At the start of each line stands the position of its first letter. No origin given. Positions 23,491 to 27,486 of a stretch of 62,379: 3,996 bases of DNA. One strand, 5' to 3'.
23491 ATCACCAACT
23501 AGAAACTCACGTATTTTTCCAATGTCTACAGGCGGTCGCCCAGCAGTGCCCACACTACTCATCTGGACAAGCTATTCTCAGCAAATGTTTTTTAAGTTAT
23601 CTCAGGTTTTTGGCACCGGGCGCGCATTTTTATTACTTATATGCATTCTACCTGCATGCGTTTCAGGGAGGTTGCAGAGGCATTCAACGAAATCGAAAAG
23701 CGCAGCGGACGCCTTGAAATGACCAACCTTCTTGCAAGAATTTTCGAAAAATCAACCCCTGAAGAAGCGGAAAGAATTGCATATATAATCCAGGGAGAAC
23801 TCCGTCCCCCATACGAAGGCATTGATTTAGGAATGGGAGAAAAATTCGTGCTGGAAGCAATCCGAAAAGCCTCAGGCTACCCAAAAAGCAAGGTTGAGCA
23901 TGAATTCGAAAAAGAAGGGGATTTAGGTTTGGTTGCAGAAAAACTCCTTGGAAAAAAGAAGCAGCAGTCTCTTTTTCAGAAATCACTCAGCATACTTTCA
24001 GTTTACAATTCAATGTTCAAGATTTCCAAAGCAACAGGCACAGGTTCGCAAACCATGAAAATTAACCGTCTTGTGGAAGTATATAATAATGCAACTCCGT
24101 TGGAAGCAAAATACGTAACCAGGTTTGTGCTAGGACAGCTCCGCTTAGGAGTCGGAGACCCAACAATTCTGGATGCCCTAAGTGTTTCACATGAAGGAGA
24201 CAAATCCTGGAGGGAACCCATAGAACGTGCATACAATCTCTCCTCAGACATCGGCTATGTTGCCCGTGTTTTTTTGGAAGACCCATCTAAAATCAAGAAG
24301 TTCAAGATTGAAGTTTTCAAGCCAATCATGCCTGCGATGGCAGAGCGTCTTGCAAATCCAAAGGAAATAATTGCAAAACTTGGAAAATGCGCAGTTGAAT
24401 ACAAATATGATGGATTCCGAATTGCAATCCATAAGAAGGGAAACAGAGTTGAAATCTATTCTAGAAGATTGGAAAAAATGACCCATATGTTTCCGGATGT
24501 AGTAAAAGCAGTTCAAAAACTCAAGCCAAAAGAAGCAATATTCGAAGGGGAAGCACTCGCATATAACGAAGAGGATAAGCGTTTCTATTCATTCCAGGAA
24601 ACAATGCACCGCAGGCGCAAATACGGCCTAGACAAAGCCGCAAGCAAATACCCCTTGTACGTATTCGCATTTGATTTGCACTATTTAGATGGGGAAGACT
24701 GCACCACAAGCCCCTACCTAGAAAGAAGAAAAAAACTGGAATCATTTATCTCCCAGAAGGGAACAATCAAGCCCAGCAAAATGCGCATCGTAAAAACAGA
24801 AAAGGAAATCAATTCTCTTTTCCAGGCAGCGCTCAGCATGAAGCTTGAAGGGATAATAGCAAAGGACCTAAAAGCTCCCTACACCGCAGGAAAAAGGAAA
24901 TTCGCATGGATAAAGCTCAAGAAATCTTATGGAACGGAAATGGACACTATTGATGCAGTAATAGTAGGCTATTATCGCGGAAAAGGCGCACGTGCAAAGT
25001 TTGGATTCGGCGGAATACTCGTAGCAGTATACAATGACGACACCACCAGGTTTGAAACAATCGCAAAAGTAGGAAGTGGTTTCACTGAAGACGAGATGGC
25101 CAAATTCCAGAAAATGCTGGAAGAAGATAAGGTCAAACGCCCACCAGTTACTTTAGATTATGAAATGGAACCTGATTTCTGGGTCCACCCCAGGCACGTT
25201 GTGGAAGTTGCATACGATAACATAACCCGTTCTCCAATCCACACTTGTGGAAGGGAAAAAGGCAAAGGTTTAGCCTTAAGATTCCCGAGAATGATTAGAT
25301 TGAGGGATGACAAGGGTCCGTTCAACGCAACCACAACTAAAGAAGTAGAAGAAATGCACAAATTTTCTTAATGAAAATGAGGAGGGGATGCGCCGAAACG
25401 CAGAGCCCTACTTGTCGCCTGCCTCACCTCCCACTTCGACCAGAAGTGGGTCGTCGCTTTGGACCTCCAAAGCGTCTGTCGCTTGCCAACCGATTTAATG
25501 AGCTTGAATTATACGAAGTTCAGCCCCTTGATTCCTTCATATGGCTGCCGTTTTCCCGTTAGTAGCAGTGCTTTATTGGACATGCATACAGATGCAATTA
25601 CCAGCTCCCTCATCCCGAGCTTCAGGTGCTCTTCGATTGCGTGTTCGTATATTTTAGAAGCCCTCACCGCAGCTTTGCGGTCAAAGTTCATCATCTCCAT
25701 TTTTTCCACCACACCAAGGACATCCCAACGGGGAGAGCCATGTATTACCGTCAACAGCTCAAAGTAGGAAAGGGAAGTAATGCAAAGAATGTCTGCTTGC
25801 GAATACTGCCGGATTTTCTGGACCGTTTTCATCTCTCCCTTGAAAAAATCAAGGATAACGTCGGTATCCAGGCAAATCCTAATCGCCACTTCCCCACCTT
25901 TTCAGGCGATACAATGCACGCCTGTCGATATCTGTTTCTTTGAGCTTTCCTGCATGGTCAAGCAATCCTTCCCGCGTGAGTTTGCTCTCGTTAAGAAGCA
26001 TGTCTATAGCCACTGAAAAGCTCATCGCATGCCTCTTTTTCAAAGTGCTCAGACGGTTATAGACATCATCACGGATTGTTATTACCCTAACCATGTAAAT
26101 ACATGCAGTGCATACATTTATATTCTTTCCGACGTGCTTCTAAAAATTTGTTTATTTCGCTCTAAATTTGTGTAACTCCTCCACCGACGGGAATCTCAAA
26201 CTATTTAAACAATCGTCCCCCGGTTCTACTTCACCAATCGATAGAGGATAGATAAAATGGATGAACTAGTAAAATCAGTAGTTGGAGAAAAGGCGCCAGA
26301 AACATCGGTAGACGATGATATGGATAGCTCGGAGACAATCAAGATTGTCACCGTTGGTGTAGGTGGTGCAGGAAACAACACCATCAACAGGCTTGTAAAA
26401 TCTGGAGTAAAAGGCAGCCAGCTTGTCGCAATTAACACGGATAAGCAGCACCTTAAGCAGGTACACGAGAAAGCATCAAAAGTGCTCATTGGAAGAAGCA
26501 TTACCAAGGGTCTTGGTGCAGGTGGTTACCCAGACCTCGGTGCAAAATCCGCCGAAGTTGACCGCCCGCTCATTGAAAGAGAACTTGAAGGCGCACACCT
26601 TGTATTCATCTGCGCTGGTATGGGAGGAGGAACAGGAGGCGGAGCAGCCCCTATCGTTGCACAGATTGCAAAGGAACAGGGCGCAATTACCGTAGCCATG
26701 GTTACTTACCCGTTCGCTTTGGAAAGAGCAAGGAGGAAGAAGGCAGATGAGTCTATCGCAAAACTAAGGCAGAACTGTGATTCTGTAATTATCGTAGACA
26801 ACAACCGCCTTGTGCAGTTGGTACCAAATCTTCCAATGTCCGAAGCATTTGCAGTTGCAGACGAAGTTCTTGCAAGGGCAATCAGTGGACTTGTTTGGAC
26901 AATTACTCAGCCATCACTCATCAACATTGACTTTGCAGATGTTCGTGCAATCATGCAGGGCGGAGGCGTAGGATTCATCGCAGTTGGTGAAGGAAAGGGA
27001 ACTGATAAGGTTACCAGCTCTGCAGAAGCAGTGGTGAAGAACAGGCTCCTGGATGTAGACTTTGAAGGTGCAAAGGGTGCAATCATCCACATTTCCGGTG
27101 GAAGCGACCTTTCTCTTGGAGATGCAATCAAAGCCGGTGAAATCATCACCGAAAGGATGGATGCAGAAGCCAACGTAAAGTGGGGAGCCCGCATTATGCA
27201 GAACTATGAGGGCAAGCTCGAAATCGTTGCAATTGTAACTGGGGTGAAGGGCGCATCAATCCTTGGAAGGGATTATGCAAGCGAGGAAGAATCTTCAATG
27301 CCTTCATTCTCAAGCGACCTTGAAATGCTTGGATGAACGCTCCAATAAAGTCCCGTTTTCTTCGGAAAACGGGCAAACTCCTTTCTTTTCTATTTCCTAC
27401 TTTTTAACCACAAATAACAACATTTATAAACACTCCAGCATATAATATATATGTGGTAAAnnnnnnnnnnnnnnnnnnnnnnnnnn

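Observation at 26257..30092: Two ftsZ paralogues in tandem, separated by a single foreign-looking ORF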

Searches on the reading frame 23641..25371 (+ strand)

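Call 3: search_protein_families(library=pfam, proteins=[window:23641-25371:+], max_evalue=0.1)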
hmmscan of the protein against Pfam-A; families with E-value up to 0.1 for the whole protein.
window:23641-25371:+ (576 aa): 4 families
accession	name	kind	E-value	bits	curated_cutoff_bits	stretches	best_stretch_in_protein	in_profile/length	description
PF01068.26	DNA_ligase_A_M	-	8.5e-52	176.2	26.2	1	231-427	1-204/204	ATP dependent DNA ligase domain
PF04675.19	DNA_ligase_A_N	-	3.6e-43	148.2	24.6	1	8-181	2-174/174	DNA ligase N terminus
PF04679.21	DNA_ligase_A_C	-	2.9e-22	79.3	27.5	1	455-558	4-94/94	ATP dependent DNA ligase C terminal region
PF09414.15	RNA_ligase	-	0.0006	20.4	27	1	250-426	3-170/171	RNA ligase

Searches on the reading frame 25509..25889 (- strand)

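Call 73: search_protein_families(library=pfam, proteins=[window:25509-25889:-], max_evalue=0.001)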
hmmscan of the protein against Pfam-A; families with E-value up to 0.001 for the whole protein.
window:25509-25889:- (126 aa): 1 family
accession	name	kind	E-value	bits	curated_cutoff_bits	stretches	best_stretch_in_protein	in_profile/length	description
PF01850.27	PIN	-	2.6e-07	31.7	23.6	1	5-111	1-109/120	PIN domain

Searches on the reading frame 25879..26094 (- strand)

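Call 73: search_protein_families(library=pfam, proteins=[window:25879-26094:-], max_evalue=0.001)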
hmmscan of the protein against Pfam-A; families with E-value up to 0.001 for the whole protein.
window:25879-26094:- (71 aa): 1 family
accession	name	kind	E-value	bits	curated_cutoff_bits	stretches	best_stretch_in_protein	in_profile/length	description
PF02697.20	VAPB_antitox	-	3.8e-11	44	27.9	1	4-58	2-56/69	Putative antitoxin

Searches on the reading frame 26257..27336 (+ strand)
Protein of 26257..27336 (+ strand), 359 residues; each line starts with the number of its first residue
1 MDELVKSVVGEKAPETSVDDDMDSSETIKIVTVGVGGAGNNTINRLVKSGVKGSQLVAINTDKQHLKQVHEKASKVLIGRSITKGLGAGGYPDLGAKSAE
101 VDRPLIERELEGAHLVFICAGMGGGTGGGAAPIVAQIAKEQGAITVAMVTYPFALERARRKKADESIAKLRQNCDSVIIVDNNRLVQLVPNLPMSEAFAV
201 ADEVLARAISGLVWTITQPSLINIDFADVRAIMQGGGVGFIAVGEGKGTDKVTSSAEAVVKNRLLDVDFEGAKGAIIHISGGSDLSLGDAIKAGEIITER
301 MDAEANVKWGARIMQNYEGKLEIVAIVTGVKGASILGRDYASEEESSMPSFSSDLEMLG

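Call 3: search_protein_families(library=pfam, proteins=[window:26257-27336:+], max_evalue=0.1)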
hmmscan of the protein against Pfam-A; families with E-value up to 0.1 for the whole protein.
window:26257-27336:+ (359 aa): 3 families
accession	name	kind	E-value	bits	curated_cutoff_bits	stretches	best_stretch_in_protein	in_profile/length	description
PF00091.31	Tubulin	-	7e-46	157.3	33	1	29-189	1-189/190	Tubulin/FtsZ family, GTPase domain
PF12327.13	FtsZ_C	-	5.7e-25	87.9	27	1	237-331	1-95/95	FtsZ family, C-terminal domain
PF02254.24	TrkA_N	-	0.014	16.1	23.8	0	31-80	2-48/116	TrkA-N domain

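Call 5: search_protein_families(library=ncbifam, proteins=[window:26257-27336:+], max_evalue=0.1)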
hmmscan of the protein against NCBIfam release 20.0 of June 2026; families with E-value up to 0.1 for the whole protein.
window:26257-27336:+ (359 aa): 4 families
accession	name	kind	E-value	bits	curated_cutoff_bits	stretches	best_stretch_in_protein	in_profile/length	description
TIGR00065.1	ftsZ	equivalog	7.5e-114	380.7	295.2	1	15-341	5-335/353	cell division protein FtsZ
NF010631.0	PRK14027.1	equivalog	0.013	14.9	515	1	24-96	124-193/283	quinate/shikimate dehydrogenase (NAD+)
NF011527.0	PRK14968.1-1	equivalog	0.049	13.3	242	1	127-257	42-165/192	putative methyltransferase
NF009201.0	PRK12549.1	subfamily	0.062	12.4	235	0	17-72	119-172/286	shikimate dehydrogenase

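Call 28: find_related_loci(query=window:26257-27333:+, collection=genome_contigs, flank=10000)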
Query window:26257-27333:+ (359 aa) in genome_contigs; peptide patterns used: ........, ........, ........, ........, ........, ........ (x = any residue, [..] = any of these).
600 stretches matched a pattern (row limit reached: there are more); 541 encode a relative of the query (tblastn E <= 1e-3); the best 80 are kept; 80 distinct loci.
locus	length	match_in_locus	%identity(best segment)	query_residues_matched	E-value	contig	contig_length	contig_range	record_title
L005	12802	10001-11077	96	1-359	0e+0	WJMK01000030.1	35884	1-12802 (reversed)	MAG: Candidatus Micrarchaeota archaeon isolate Bin_386 k141_2618940, whole genome shotgun sequence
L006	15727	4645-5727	89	1-359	0e+0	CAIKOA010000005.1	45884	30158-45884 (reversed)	uncultured Candidatus Micrarchaeota archaeon isolate AlinenSediments_bin-4478 genome assembly, contig: bin-4478:05/35, w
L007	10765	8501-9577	82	1-359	0e+0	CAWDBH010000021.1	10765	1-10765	MAG: uncultured Candidatus Micrarchaeota archaeon isolate MFD01689.bin.2.62 genome assembly, contig: contig_69321, whole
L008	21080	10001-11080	82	1-359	0e+0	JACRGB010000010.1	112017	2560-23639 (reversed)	MAG: Candidatus Micrarchaeota archaeon isolate NC_groundwater_1740_Pr3_B-0.1um_41_29 SR-2_scaffold_141_758317, whole gen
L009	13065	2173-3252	81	1-359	0e+0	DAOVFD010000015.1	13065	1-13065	MAG TPA_asm: Candidatus Micrarchaeota archaeon isolate CSMAG_1100 CSMAG_1100_k141_5060376_length_13065_cov_8.9864, whole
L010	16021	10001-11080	81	1-359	0e+0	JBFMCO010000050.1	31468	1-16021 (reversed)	MAG: Candidatus Micrarchaeota archaeon isolate MAG195 MAG195_50, whole genome shotgun sequence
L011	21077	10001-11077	82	1-359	0e+0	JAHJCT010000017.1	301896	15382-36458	MAG: Candidatus Micrarchaeota archaeon isolate Modern_marine.mb.318 Modern_marine.mb.318_k141_1215486, whole genome shot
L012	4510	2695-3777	81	1-359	0e+0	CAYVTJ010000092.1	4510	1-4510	MAG TPA_asm: Candidatus Micrarchaeota archaeon isolate binchicken_co15_137 genome assembly, contig: NODE_19850_length_45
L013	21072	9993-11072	81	1-359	0e+0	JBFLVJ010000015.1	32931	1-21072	MAG: Candidatus Micrarchaeota archaeon isolate MAG003 MAG003_15, whole genome shotgun sequence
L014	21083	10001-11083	81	1-359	0e+0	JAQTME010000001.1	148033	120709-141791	MAG: Candidatus ainarchaeum sp. isolate STA_33 NODE_232_length_148033_cov_4.072147_Sandtown_A, whole genome shotgun sequ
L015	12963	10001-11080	78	1-359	0e+0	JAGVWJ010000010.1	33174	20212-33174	Candidatus Micrarchaeota archaeon isolate RIFCSPLOWO2_12_FULL_37_11 rifcsplowo2_12_scaffold_2187, whole genome shotgun s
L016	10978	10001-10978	87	1-327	3e-178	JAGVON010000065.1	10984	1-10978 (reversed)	MAG: archaeon isolate DeMMO3_23 c_000000026122, whole genome shotgun sequence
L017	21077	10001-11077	82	1-359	0e+0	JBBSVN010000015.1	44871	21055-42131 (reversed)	MAG: Candidatus Micrarchaeota archaeon isolate H52-bin093_1 H52_bin093_1_000000000015, whole genome shotgun sequence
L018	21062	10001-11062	73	1-359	7e-168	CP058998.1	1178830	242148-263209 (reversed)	MAG: Candidatus Fermentimicrarchaeum limneticum isolate Sv326 chromosome, complete genome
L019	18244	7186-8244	74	1-359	9e-168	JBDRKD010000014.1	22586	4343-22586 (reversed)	MAG: Candidatus Micrarchaeota archaeon isolate MEGAHIT-group-1.694 k141_6307981, whole genome shotgun sequence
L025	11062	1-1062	73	4-359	1e-158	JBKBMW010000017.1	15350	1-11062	MAG: Candidatus Anstonellaceae archaeon isolate 21I_052.bin.42 NODE_17_length_15350_cov_4.597591, whole genome shotgun s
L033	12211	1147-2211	71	1-359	4e-154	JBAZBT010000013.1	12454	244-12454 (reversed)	MAG: Candidatus Micrarchaeia archaeon isolate SO_2017_GW1_119 NODE_18872_length_12454_cov_1.063600_OW334_2017, whole gen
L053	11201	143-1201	75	1-359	4e-158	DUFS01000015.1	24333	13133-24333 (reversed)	MAG TPA_asm: Candidatus Micrarchaeota archaeon isolate UBA10161 contig_26423, whole genome shotgun sequence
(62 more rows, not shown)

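Call 41: search_solved_structures(query=window:26257-27333:+, max_evalue=1e-40)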
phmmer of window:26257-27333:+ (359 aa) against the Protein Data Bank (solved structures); distinct sequences matched with E-value up to 1e-40: 49.
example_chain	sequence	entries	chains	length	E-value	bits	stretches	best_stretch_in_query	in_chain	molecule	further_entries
1fsz_A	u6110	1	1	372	3.6e-83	283.3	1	27-332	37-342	FTSZ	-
1w58_1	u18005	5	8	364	4.1e-83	283.1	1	27-332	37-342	CELL DIVISION PROTEIN FTSZ HOMOLOG 1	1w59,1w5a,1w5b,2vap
1w5e_A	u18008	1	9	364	7.7e-82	278.9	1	27-332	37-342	FTSZ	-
8grw_A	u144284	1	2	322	5.5e-72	246.5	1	21-333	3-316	Cell division protein FtsZ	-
7yop_A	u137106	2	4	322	5.9e-72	246.4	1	21-333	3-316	Cell division protein FtsZ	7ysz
2rhh_A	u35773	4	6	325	2e-70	241.4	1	30-330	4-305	Cell Division Protein ftsZ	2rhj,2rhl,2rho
2vam_A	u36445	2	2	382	1.1e-69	239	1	22-330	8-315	CELL DIVISION PROTEIN FTSZ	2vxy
4e6e_A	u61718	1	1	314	2.7e-69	237.7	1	30-328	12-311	Cell division protein ftsZ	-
4u39_A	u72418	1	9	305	5.3e-69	236.7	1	30-329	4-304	Cell division protein FtsZ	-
6y1u_A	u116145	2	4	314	1.1e-68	235.7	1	30-329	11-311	Cell division protein FtsZ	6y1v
6ym9_A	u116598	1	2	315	1.1e-68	235.6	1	30-329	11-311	Cell division protein FtsZ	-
6ym1_A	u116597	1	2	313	1.2e-68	235.6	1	30-329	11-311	Cell division protein FtsZ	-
3wgj_A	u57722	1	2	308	1.5e-68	235.2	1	28-329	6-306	Cell division protein FtsZ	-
14uh_A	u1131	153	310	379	2e-68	234.8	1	30-330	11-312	Cell division protein FtsZ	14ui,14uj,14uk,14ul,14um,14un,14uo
1rlu_A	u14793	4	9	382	2e-68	234.8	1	30-330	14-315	Cell division protein ftsZ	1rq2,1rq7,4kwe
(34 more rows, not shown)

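Call 68: search_protein_families(library=pfam, proteins=[L053:1783-2202:-, L053:2405-2833:-, L053:3080-3646:+, L053:3628-4068:+, L033:3416-3766:-, L033:3045-3413:+, L025:1328-3022:+, L015:11120-11605:-, L033:2359-2958:-, L053:1295-1651:-], max_evalue=0.001)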
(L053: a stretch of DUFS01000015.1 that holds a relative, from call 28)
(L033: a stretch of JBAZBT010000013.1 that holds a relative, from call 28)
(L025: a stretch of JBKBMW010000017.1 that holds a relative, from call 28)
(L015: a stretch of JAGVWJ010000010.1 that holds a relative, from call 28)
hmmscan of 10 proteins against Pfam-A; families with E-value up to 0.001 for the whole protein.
L053:1783-2202:- (139 aa): 1 family
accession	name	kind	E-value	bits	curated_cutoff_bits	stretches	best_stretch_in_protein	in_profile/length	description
PF02661.23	Fic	-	8.6e-09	36.6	24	1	27-90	34-93/93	Fic/DOC family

L053:2405-2833:- (142 aa): 2 families
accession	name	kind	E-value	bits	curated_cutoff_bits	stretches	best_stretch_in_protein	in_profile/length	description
PF05016.21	ParE_toxin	-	1.4e-10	42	23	1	64-142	4-89/89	ParE toxin of type II toxin-antitoxin system, parDE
PF15781.12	ParE-like_toxin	-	6.5e-06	26.5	28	1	65-142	5-83/87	ParE-like toxin of type II bacterial toxin-antitoxin system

L053:3080-3646:+ (188 aa): 5 families
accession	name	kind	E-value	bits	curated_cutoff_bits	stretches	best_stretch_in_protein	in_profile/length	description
PF01909.29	NTP_transf_2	-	6.5e-08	33.3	21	1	96-172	8-87/93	Nucleotidyltransferase domain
PF18765.7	Polbeta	-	4.8e-06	27.1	26.9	1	102-159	12-70/93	Polymerase beta, Nucleotidyltransferase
PF22600.2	MTPAP-like_central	-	0.0002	21.9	27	1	91-134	28-70/139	Poly(A) RNA polymerase, mitochondrial-like, central palm domain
PF08279.18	HTH_11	-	0.00056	20.2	25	0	24-62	6-43/55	HTH domain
PF13412.12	HTH_24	-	0.00069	19.6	21.9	0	39-65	22-48/48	Winged helix-turn-helix DNA-binding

L053:3628-4068:+ (146 aa): 1 family
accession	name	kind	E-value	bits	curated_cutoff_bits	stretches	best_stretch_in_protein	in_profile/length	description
PF05168.19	HEPN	-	5.4e-14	52.8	22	1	28-139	1-113/117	HEPN domain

L033:3416-3766:- (116 aa): 0 families

L033:3045-3413:+ (122 aa): 0 families

L025:1328-3022:+ (564 aa): 3 families
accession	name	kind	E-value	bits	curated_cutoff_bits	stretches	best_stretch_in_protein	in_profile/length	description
PF04851.21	ResIII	-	1.4e-21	77.5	22.5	1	54-210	2-162/164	Type III restriction enzyme, res subunit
PF00270.35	DEAD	-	4.5e-19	69.2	26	1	58-211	2-161/167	DEAD/DEAH box helicase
PF00271.37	Helicase_C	-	1.1e-13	51.8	23.5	1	396-498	10-108/110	Helicase conserved C-terminal domain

L015:11120-11605:- (161 aa): 1 family
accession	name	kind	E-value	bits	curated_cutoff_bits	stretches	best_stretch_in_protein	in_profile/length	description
PF00710.25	Asparaginase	-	6.4e-27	94.8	22.5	1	2-154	1-163/193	Asparaginase, N-terminal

L033:2359-2958:- (199 aa): 0 families

L053:1295-1651:- (118 aa): 0 families
